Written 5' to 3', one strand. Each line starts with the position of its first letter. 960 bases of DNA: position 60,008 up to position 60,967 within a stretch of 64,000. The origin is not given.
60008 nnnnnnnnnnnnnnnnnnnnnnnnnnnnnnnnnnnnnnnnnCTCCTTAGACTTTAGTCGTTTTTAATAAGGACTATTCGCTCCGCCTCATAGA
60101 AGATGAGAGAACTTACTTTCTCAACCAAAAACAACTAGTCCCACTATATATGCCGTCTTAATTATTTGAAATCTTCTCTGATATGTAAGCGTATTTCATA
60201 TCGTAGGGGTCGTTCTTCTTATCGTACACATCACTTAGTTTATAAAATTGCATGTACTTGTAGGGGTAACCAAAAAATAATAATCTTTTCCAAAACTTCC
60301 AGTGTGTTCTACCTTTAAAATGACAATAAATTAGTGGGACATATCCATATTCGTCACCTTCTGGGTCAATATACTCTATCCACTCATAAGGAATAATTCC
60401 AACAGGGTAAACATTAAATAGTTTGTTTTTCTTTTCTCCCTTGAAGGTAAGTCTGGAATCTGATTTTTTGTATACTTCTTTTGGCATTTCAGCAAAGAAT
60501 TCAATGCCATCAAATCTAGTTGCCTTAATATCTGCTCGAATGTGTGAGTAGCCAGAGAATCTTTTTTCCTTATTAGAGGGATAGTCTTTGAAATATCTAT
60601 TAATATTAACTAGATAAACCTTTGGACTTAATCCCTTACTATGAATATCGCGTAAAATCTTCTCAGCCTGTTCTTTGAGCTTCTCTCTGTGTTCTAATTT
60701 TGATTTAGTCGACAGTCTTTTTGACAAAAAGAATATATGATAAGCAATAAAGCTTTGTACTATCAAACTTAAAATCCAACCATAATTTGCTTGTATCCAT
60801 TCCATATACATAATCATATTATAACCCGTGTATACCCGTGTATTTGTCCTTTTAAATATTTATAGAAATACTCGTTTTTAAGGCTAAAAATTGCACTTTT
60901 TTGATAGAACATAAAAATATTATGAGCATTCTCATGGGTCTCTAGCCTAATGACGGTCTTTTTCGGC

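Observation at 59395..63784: Unassigned three-gene minus-strand module: 945-aa Trp-rich soluble protein, membrane-anchored 219-aa protein and HExxH metallopeptidase-like protein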

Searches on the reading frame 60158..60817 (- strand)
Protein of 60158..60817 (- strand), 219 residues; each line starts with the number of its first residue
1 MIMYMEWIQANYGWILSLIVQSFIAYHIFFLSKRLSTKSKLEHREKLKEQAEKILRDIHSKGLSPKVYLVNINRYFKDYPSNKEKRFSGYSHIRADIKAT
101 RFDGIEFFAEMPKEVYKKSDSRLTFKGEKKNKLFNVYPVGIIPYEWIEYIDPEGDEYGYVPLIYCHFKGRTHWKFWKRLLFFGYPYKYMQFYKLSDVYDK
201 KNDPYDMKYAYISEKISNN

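Call 3: search_protein_families(library=pfam, proteins=[window:60158-60817:-], max_evalue=1)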
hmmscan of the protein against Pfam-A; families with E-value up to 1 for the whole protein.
window:60158-60817:- (219 aa): 0 families

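Call 4: search_protein_families(library=padloc, proteins=[window:60158-60817:-], max_evalue=1)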
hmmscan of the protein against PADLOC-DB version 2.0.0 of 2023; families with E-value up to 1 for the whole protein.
window:60158-60817:- (219 aa): 0 families

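Call 5: search_protein_families(library=ncbifam, proteins=[window:60158-60817:-], max_evalue=1)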
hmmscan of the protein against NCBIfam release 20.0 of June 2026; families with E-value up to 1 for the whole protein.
window:60158-60817:- (219 aa): 1 family
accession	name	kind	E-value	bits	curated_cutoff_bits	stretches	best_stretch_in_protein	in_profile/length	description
NF047653.1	OMPLoa22Lepto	equivalog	0.083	12.5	300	1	29-103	9-83/183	OmpA family outer membrane lipoprotein Loa22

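Call 13: find_encoding_contigs(protein=window:60158-60817:-, flank=10000, max_places=8)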
Protein window:60158-60817:- (219 aa): no gene with exactly this product is on record in the collection.

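Call 30: find_homologous_proteins(query=window:60158-60817:-, max_evalue=0.001)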
Query window:60158-60817:- (219 aa): 165 proteins with E <= 0.001 among 391 candidates; the best 120 are listed.
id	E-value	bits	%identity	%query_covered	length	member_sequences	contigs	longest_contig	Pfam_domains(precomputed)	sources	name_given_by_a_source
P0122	1.1e-143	495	100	99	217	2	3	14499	-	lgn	-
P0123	1.8e-117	409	78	100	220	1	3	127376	-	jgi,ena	-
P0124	3.2e-117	408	80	98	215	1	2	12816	-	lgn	-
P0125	3.2e-114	398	77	100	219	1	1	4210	-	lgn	-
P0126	4.8e-111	388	79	94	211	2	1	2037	-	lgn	-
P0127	7.3e-104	365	69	98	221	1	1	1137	-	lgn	-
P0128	9.3e-104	364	67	100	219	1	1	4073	-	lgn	-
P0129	1.1e-102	361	68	97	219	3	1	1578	-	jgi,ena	-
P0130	4.3e-100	352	66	99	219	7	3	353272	-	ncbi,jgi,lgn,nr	ncbi:MAG TPA: hypothetical protein VMY36_03085 [Patescibacteria group bacterium]|nr:hypothetical pro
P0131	4.8e-100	352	66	99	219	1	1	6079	-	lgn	-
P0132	6.9e-100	352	67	99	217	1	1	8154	-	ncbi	-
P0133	7.6e-100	351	66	100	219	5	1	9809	-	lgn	-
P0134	9.5e-100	351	66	97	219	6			-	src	-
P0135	1.1e-99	351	66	99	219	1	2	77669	-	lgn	-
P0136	9.2e-99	348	66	96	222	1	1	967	-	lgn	-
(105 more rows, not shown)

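Call 33: find_related_loci(query=A1, collection=genome_contigs, flank=8000)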
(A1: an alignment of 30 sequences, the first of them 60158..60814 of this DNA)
Query A1 (218 aa) in genome_contigs; peptide patterns used: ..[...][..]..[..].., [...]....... (x = any residue, [..] = any of these).
59 stretches matched a pattern; 27 encode a relative of the query (tblastn E <= 1e-3); 27 distinct loci.
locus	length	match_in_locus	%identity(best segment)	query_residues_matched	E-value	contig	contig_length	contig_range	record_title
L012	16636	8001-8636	72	4-215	2e-108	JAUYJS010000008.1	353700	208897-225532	MAG: Candidatus Shapirobacteria bacterium isolate C24_metabat.bin.159 C24_k141_836296, whole genome shotgun sequence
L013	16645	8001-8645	70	4-218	7e-107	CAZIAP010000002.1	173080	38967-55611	MAG TPA_asm: uncultured Gammaproteobacteria bacterium isolate SRP144015_co1_80 genome assembly, contig: NODE_39_length_1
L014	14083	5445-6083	68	4-216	2e-105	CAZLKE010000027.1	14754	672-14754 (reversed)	MAG TPA_asm: uncultured Gammaproteobacteria bacterium isolate SRP050083_co1_414 genome assembly, contig: NODE_1738_lengt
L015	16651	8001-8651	66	1-216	5e-105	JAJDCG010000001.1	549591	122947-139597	MAG: Candidatus Levyibacteriota bacterium isolate OFTM197 OFTM197_0, whole genome shotgun sequence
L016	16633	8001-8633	69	6-216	5e-102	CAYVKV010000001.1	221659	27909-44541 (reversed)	MAG TPA_asm: uncultured Gammaproteobacteria bacterium isolate SRP269290_co1_86 genome assembly, contig: NODE_37_length_2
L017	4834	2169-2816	63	1-216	4e-96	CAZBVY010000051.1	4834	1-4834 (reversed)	MAG TPA_asm: uncultured Pseudomonadales bacterium isolate binchicken_co212_140 genome assembly, contig: NODE_23340_lengt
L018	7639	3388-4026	58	6-218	4e-90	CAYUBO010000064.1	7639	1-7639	MAG TPA_asm: uncultured Candidatus Peribacteria bacterium isolate SRP077602_co6_339 genome assembly, contig: NODE_14372_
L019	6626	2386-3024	58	6-218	4e-90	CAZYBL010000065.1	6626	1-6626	MAG TPA_asm: uncultured Candidatus Peribacteria bacterium isolate SRP077602_co2_120 genome assembly, contig: NODE_17235_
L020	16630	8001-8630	58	4-217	5e-77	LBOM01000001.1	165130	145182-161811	MAG: Candidatus Nomurabacteria bacterium GW2011_GWE1_32_28 UR25_C0001, whole genome shotgun sequence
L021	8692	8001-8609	56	6-216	3e-72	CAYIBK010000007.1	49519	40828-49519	MAG TPA_asm: uncultured Gammaproteobacteria bacterium isolate ERP119705_co19_912 genome assembly, contig: NODE_389_lengt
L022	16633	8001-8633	48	5-215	7e-71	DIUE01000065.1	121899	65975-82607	MAG TPA_asm: Bacteriovoracaceae bacterium UBA6166 UBA6166_contig_22896, whole genome shotgun sequence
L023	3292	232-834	54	14-214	5e-70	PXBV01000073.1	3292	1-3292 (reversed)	MAG: Psychroflexus sp. isolate T3Sed10_262 T3-Sed10-C89993, whole genome shotgun sequence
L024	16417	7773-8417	51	6-216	4e-65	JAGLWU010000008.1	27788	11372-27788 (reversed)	MAG: Candidatus Moraniibacteriota bacterium isolate RS_12_31 ZL285.bin.31.fa_8, whole genome shotgun sequence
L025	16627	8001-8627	50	11-214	2e-64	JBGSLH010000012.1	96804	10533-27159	MAG: Candidatus Paceibacteria bacterium isolate JTS-AC200 k141_4028740, whole genome shotgun sequence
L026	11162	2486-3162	48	5-217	3e-54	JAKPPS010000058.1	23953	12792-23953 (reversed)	MAG: bacterium isolate JPNA_maxbin.143 k141_428914, whole genome shotgun sequence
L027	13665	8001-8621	43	3-218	1e-52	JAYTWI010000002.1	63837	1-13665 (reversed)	MAG: Candidatus Moraniibacteriota bacterium isolate GFS_5782 GFS_5782_1, whole genome shotgun sequence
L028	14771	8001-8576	48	14-217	8e-51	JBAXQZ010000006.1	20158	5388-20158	MAG: bacterium isolate ELA570 MAG570_6, whole genome shotgun sequence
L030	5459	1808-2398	42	6-214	2e-48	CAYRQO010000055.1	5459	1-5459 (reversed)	MAG TPA_asm: uncultured Candidatus Saccharibacteria bacterium isolate SRP286056_co1_511 genome assembly, contig: NODE_21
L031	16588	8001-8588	43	14-218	2e-45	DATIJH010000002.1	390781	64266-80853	MAG TPA_asm: Candidatus Saccharimonadales bacterium isolate SMAG_U15686 k141_272420, whole genome shotgun sequence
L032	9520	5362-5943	42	6-211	3e-45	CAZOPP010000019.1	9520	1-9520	MAG TPA_asm: uncultured Candidatus Saccharibacteria bacterium isolate SRP329715_co2_76 genome assembly, contig: NODE_128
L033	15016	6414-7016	37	2-212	3e-44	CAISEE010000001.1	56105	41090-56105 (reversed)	Candidatus Adlerbacteria bacterium isolate C24_bin-2304 genome assembly, contig: bin-2304:01/56, whole genome shotgun se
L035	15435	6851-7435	36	6-211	3e-40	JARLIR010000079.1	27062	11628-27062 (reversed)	MAG: Rhizomicrobium sp. isolate MAG_CA125 MetaCoAG_Bin_125_Anoxic_k141_465471, whole genome shotgun sequence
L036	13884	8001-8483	38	18-179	4e-29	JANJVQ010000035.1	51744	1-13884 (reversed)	MAG: Paludibacter sp. isolate RC263_metabat.bin.35 RC263_k141_105052, whole genome shotgun sequence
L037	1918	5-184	46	138-208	8e-16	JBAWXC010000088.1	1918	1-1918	MAG: Candidatus Taylorbacteria bacterium isolate ELA053 MAG053_88, whole genome shotgun sequence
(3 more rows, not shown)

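Call 34: find_related_loci(query=A1, collection=viral_contigs, flank=8000)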
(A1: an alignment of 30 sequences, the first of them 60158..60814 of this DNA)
Query A1 (218 aa) in viral_contigs; peptide patterns used: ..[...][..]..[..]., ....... (x = any residue, [..] = any of these).
9 stretches matched a pattern, but none encodes a relative of the query by tblastn (E <= 1e-3).

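Call 38: search_protein_families(library=pfam, proteins=[L033:2905-4671:+, L033:5155-6375:+, L033:7912-10821:+, L033:7067-7906:+, L027:6172-8004:+, L036:6092-7948:+, L014:6092-7711:-, L031:5933-7489:-, L035:3277-5115:+, L025:2237-2941:+], max_evalue=0.00001)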
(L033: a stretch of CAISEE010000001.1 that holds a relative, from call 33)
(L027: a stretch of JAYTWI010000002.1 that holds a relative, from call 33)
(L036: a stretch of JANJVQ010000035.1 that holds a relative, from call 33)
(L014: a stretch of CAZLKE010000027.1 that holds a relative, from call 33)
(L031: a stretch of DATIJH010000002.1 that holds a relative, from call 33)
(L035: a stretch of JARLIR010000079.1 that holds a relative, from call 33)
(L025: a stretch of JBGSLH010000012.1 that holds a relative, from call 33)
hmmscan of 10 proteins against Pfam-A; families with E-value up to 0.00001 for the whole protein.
L033:2905-4671:+ (589 aa): 6 families
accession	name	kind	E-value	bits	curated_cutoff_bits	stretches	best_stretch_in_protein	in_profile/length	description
PF02384.22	N6_Mtase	-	6.6e-106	354.6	20.4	1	241-555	2-310/311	N-6 DNA Methylase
PF12161.14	HsdM_N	-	3.4e-28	99.4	24.5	1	104-230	1-135/135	HsdM N-terminal domain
PF13411.12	MerR_1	-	6.2e-11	42.7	21.6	1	46-91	2-46/69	MerR HTH family regulatory protein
PF00376.29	MerR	-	7.6e-09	35.7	28.2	1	46-83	1-38/38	MerR family regulatory protein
PF07669.17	Eco57I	-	3e-07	31.1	25.3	1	344-461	48-169/171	Eco57I restriction-modification methylase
PF12728.13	HTH_17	-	1.7e-06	28.6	27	1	44-91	1-46/51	Helix-turn-helix domain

L033:5155-6375:+ (407 aa): 1 family
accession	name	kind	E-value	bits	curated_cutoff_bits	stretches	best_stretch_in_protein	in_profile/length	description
PF01420.25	Methylase_S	-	5.8e-38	131.2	22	2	9-171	1-161/168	Type I restriction modification DNA specificity domain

L033:7912-10821:+ (970 aa): 7 families
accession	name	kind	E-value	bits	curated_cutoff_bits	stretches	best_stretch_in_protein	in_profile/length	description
PF18766.7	SWI2_SNF2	-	3.6e-69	233.2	26.7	1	256-478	1-220/221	SWI2/SNF2 ATPase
PF04313.20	HSDR_N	-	2e-34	119.6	25.1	1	3-197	2-196/198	Type I restriction enzyme R protein N terminus (HSDR_N)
PF04851.21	ResIII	-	5.2e-26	92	22.5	1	253-410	4-163/164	Type III restriction enzyme, res subunit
PF22679.2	T1R_D3-like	-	1.5e-20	74.7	27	1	566-640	80-156/158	Type I restriction enzyme subunit R domain 3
PF11867.13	T1RH-like_C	-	1.2e-06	28.6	26.8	1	668-922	14-285/329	Type I restriction enzyme HindI endonuclease subunit-like, C-terminal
PF00270.35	DEAD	-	6.2e-06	26.5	26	0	280-395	21-140/167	DEAD/DEAH box helicase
PF00271.37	Helicase_C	-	8.7e-06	26.4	23.5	0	566-628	48-109/110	Helicase conserved C-terminal domain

L033:7067-7906:+ (280 aa): 1 family
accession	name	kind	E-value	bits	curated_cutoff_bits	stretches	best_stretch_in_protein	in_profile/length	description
PF02498.22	Bro-N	-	3.6e-09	37.5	25.6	1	21-111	7-92/96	BRO family, N-terminal domain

L027:6172-8004:+ (611 aa): 1 family
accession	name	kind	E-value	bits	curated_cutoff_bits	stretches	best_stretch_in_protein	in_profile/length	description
PF01555.25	N6_N4_Mtase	-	2.5e-37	129.4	26.7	1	114-418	1-205/221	DNA methylase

L036:6092-7948:+ (619 aa): 1 family
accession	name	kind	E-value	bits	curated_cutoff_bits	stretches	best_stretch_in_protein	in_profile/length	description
PF01555.25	N6_N4_Mtase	-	2.3e-29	103.4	26.7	1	120-425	1-208/221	DNA methylase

L014:6092-7711:- (540 aa): 3 families
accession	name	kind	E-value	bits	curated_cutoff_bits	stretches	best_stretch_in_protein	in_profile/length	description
PF00239.26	Resolvase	-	6e-38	130.6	23.3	1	9-150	2-145/145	Resolvase, N terminal domain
PF07508.19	Recombinase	-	6.1e-19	68.6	21.1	1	175-260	1-99/102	Recombinase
PF13408.12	Zn_ribbon_recom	-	1.3e-07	32.3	25.3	1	276-335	1-55/58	Recombinase zinc beta ribbon domain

L031:5933-7489:- (519 aa): 1 family
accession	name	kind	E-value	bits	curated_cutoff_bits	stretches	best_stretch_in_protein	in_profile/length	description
PF00239.26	Resolvase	-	9.6e-15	55.4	23.3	1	9-140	2-125/145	Resolvase, N terminal domain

L035:3277-5115:+ (613 aa): 3 families
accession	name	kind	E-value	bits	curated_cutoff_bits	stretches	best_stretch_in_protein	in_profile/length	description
PF00239.26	Resolvase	-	4.4e-20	72.7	23.3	1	77-222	2-143/145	Resolvase, N terminal domain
PF07508.19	Recombinase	-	1.1e-10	42.1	21.1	1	245-337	1-101/102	Recombinase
PF13408.12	Zn_ribbon_recom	-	1.3e-09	38.7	25.3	1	350-406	2-56/58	Recombinase zinc beta ribbon domain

L025:2237-2941:+ (235 aa): 1 family
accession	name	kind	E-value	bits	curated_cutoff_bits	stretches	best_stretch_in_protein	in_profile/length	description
PF01863.23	YgjP-like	-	1.7e-52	178.9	26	1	21-228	1-205/207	YgjP-like, metallopeptidase domain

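Call 56: predict_structure(alignment_id=A1)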
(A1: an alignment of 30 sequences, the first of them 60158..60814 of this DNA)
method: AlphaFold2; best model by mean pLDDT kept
length: 218 residues; sequences in the alignment: 30
mean_pLDDT: 82.6   pTM: 0.70
mean pLDDT of the five models: 82.6, 81.9, 81.7, 81.3, 80.7
residues with pLDDT >= 90: 85; 70-90: 96; 50-70: 24; < 50: 13
segments of 3 or more residues with pLDDT < 50: 170-181
pLDDT, mean of each block of 10 residues (from residue 1): 80 89 91 87 94 90 87 70 58 88 91 90 88 92 91 76 73 41 76 91 88 85
secondary structure, 60 per line:
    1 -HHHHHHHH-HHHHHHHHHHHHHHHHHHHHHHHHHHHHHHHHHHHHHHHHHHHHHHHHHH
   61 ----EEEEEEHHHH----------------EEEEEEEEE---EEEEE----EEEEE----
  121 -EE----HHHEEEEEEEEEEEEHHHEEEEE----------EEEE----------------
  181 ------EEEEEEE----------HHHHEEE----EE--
elements in order: H2-9 H11-60 E65-70 H71-74 E91-99 E103-107 E112-116 E131-142 E146-150 E161-164 E187-193 H204-207 E208-210

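Call 61: search_protein_families(library=phrogs, proteins=[window:60158-60817:-], max_evalue=0.01)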
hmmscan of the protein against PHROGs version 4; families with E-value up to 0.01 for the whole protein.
window:60158-60817:- (219 aa): 1 family
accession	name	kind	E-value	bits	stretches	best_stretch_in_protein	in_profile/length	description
phrog_33640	-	unknown function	0.0065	17.6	0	26-53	22-49/62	-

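Call 78: search_protein_families(library=pfam, alignment_id=A4, max_evalue=0.00001)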
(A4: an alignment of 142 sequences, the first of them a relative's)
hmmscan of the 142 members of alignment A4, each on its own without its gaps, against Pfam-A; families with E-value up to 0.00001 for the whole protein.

A. member 1, L012:4996-6915:+ (640 aa): 4 families
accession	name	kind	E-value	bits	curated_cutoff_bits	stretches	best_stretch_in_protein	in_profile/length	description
PF00580.27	UvrD-helicase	-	1.9e-33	116.8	23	1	49-312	4-267/271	UvrD/REP helicase N-terminal domain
PF13245.12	AAA_19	-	3e-14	53.8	25.1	1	57-299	10-132/134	AAA domain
PF01443.25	Viral_helicase1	-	4e-09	37.1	21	0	535-597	176-226/228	Viral superfamily 1 RNA helicase core domain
PF13361.12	UvrD_C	-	1.2e-07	32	25.6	1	534-598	285-346/350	UvrD-like helicase C-terminal domain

B. families by the number of members that match (of 142 scanned): 140 families (the first 25 are shown)
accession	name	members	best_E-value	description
PF04851.21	ResIII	8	1.8e-30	Type III restriction enzyme, res subunit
PF00270.35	DEAD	7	1.7e-09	DEAD/DEAH box helicase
PF01555.25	N6_N4_Mtase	6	1.6e-42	DNA methylase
PF00239.26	Resolvase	6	3.7e-23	Resolvase, N terminal domain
PF07508.19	Recombinase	4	1.4e-15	Recombinase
PF13408.12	Zn_ribbon_recom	4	1.6e-10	Recombinase zinc beta ribbon domain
PF02384.22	N6_Mtase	3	1.4e-110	N-6 DNA Methylase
PF18766.7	SWI2_SNF2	3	3.8e-80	SWI2/SNF2 ATPase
PF01420.25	Methylase_S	3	1.7e-36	Type I restriction modification DNA specificity domain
PF00005.33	ABC_tran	3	2.4e-36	ABC transporter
PF12161.14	HsdM_N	3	2.3e-27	HsdM N-terminal domain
PF00004.35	AAA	3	6.9e-26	ATPase family associated with various cellular activities (AAA)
PF13304.12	AAA_21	3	1.5e-24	AAA domain, putative AbiEii toxin, Type IV TA system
PF02463.25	SMC_N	3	9.2e-14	RecF/RecN/SMC N terminal domain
PF13191.12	AAA_16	3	4.7e-11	AAA ATPase domain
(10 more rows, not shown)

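Call 79: search_protein_families(library=padloc, alignment_id=A4, max_evalue=1e-10)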
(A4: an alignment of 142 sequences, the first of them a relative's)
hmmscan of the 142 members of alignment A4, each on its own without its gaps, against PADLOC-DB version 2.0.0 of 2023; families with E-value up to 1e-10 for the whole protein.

A. member 1, L012:4996-6915:+ (640 aa): 45 families (the best 25 are shown)
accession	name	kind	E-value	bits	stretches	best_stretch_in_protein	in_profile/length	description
PDLC00138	GajB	-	2e-100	335.2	1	47-610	5-578/581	UrvD helicase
PDLC00129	GajB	-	2.9e-71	238.8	1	49-603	14-577/594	UrvD helicase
PDLC00119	GajB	-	8.5e-53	178.1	1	63-619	20-561/565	UrvD helicase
PDLC00126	GajB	-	5.9e-52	175.3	1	31-610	5-593/606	UrvD helicase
PDLC00131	GajB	-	5.3e-51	172.3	1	39-385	19-369/647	UrvD helicase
PDLC00147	GajB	-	4.3e-48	162.6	1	43-386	26-358/637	UrvD helicase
PDLC00112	GajB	-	3.4e-47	159.3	1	44-605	4-563/581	UrvD helicase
PDLC00136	GajB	-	6.4e-47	158.7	1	45-607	4-555/570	UrvD helicase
PDLC00127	GajB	-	3.2e-43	146.1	1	46-355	8-303/594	UrvD helicase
PDLC00123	GajB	-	3.7e-43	145.9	2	205-597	126-505/540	UrvD helicase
PDLC00122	GajB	-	1.1e-41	141.3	1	46-597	4-470/502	UrvD helicase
PDLC00146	GajB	-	1.5e-39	134.4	2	44-150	20-124/663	UrvD helicase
PDLC00105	GajB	-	6.5e-38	128.8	1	41-386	23-358/649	UrvD helicase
PDLC00117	GajB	-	1.3e-37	127.7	1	56-597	25-572/604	UrvD helicase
PDLC03802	RTasHel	-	9.3e-37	125.2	1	50-367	10-295/675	DRT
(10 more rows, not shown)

B. families by the number of members that match (of 142 scanned): 442 families (the first 25 are shown)
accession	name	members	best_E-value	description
PDLC03371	MTase_II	6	4.1e-35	Type II methyltransferase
PDLC03032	MTase_I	5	1.1e-98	Type I methyltransferase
PDLC03299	MTase_II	5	2.2e-37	Type II methyltransferase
PDLC03647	REase_III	4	6.4e-292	Type III restriction enzyme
PDLC03019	MTase_I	4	7.7e-213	Type I methyltransferase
PDLC03644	MTase_III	4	5.5e-122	Type III methyltransferase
PDLC03634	MTase_III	4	1.7e-77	Type III methyltransferase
PDLC03640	MTase_III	4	4.3e-72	Type III methyltransferase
PDLC03354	MTase_II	4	2.8e-67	Type II methyltransferase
PDLC03641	MTase_III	4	2.5e-57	Type III methyltransferase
PDLC04134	mad2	4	7.5e-55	mads_2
PDLC03339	MTase_II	4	7.1e-54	Type II methyltransferase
PDLC03624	REase_MTase_IIG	4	6.3e-38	Type IIG restriction enzyme-methyltransferase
PDLC04135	mad3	4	8.6e-34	mads_3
PDLC03031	MTase_I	3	1.3e-141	Type I methyltransferase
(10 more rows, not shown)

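Call 94: find_related_loci(query=A1, collection=metagenome_contigs, flank=8000)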
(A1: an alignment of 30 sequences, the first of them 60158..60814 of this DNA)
Query A1 (218 aa) in metagenome_contigs; peptide patterns used: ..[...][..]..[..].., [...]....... (x = any residue, [..] = any of these).
133 stretches matched a pattern; 87 encode a relative of the query (tblastn E <= 1e-3); the best 80 are kept; 80 distinct loci.
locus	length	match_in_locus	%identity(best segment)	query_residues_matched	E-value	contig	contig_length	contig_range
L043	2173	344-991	79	4-218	1e-125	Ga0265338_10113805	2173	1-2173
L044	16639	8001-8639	68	4-216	5e-105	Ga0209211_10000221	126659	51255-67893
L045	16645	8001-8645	66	2-216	2e-102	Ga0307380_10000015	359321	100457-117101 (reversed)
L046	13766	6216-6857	66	2-215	3e-102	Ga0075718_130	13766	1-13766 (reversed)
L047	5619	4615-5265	66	2-218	2e-99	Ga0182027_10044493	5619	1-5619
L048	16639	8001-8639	66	4-216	3e-98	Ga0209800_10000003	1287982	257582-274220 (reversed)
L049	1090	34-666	64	6-216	1e-105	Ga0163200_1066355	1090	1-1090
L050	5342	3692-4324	64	6-216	2e-96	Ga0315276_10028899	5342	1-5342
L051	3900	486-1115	64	6-215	1e-96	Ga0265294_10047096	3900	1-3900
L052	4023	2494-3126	64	6-215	5e-96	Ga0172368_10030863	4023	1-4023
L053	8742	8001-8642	64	3-216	6e-93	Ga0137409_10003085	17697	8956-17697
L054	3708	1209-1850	60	4-216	4e-90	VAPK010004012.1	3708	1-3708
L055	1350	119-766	58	1-215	6e-91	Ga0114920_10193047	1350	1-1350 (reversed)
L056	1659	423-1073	58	4-217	8e-89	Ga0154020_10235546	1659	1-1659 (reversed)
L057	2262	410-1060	59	4-217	2e-85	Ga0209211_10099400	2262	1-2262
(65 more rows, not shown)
